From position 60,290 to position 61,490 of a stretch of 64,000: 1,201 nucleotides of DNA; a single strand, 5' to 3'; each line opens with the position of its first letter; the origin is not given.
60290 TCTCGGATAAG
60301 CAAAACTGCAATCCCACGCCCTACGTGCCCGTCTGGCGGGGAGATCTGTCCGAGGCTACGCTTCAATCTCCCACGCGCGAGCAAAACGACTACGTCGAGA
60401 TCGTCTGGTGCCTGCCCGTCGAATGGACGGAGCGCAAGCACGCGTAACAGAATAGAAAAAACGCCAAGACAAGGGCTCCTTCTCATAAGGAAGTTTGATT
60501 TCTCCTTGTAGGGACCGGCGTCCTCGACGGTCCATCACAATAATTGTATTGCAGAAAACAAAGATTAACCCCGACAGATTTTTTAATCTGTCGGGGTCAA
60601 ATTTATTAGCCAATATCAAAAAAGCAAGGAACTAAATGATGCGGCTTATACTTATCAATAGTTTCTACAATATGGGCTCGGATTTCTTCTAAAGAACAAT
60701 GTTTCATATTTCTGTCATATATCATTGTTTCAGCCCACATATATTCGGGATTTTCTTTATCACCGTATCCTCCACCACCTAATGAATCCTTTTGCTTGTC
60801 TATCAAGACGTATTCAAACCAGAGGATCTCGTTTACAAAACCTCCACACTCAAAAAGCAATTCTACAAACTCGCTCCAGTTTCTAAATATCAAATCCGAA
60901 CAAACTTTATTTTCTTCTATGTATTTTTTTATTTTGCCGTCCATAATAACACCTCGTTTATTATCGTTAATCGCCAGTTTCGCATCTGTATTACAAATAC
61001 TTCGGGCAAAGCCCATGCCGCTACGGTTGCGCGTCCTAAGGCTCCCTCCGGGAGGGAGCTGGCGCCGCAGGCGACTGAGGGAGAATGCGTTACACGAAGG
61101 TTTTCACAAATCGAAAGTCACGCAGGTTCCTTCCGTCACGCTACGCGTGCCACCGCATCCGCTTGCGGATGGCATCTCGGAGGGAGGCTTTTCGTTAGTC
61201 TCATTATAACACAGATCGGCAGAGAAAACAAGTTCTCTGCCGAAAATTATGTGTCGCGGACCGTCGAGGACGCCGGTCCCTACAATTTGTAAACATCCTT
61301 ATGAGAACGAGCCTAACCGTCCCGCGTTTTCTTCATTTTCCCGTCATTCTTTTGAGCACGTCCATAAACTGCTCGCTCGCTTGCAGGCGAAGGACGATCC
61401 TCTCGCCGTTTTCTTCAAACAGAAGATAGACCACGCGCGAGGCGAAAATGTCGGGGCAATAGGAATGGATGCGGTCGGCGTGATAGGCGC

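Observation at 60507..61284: REP-bounded 778-bp cassette shares both end hairpins with the transposase unit but carries a different, AT-rich cargo gene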

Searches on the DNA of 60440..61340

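Call 60: search_rna_families(source=window, start=60440, end=61340, threshold=evalue, max_evalue=1)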
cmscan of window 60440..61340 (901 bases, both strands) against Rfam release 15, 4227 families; matches with E-value up to 1: 2.
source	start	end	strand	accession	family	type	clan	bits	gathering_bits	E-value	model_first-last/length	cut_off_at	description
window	60496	60624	-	RF03532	SQ2397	Cis-reg;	-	20.9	100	0.36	1-243/243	no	Cis-regulator of HTH transcription factor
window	60566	60665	-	RF01822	RsaJ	Gene; sRNA;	-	20.2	100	0.023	1-287/287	no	RNA Staph. aureus A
